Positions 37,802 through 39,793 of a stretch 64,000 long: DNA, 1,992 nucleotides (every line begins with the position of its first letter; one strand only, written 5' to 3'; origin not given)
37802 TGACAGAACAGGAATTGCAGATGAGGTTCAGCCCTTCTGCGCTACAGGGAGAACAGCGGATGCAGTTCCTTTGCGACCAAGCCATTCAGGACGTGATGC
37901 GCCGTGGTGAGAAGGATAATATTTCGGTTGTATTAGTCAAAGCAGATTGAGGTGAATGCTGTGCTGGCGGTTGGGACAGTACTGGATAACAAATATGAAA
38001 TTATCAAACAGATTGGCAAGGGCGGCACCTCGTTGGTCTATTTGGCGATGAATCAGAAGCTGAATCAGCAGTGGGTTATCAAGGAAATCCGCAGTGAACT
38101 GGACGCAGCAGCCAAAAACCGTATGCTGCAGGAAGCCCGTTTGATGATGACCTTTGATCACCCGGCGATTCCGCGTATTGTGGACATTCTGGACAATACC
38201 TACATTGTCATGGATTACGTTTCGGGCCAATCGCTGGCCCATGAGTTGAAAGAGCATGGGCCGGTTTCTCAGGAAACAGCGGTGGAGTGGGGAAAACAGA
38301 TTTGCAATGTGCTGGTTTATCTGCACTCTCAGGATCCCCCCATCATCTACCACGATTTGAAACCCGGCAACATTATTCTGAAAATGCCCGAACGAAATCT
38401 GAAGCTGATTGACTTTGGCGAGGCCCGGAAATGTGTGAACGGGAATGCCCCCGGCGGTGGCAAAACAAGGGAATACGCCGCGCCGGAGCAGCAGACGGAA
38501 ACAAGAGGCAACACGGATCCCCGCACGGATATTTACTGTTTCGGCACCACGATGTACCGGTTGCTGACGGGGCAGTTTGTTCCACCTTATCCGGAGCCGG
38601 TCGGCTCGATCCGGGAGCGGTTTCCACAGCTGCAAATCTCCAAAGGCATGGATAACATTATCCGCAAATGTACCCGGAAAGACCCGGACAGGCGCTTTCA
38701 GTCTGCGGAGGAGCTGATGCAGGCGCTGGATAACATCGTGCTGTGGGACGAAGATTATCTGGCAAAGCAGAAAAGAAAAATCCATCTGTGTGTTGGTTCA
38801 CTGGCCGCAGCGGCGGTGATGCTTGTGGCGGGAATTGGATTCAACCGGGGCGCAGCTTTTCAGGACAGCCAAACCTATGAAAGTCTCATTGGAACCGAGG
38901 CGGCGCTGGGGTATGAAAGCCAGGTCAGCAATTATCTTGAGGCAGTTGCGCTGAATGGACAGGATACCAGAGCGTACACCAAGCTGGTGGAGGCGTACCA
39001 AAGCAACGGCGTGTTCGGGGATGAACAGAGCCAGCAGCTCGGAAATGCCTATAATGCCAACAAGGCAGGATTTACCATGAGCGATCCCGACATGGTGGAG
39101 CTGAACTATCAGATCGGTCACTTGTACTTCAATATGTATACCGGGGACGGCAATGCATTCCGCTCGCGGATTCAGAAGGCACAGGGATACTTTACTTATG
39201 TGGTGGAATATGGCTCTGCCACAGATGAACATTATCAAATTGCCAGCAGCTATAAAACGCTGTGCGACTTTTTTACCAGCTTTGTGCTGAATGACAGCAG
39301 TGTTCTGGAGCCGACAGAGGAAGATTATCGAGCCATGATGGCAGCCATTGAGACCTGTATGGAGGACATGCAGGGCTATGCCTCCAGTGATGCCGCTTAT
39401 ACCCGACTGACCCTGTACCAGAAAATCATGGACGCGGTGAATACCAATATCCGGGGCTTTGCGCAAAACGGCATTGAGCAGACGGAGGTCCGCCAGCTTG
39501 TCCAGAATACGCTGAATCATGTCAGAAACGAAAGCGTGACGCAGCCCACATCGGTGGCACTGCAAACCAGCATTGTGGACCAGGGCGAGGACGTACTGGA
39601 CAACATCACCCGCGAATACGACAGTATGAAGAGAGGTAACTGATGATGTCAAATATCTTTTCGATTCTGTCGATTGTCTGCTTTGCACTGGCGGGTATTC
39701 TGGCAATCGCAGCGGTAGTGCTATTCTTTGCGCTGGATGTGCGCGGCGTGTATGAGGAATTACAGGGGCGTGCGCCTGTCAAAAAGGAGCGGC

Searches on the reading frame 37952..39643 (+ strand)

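Call 8: search_protein_families(library=pfam, proteins=[window:37952-39643:+], max_evalue=0.001)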
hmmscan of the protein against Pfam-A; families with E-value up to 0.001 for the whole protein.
window:37952-39643:+ (563 aa): 3 families
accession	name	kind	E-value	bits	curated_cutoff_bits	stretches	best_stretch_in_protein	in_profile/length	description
PF00069.31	Pkinase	-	2.7e-42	145.4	31.7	1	15-257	1-259/263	Protein kinase domain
PF07714.23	PK_Tyr_Ser-Thr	-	8.7e-24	84.6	23.1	1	16-250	2-250/258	Protein tyrosine and serine/threonine kinase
PF01636.29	APH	-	3.1e-05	24.3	23.2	0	18-130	2-113/239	Phosphotransferase enzyme family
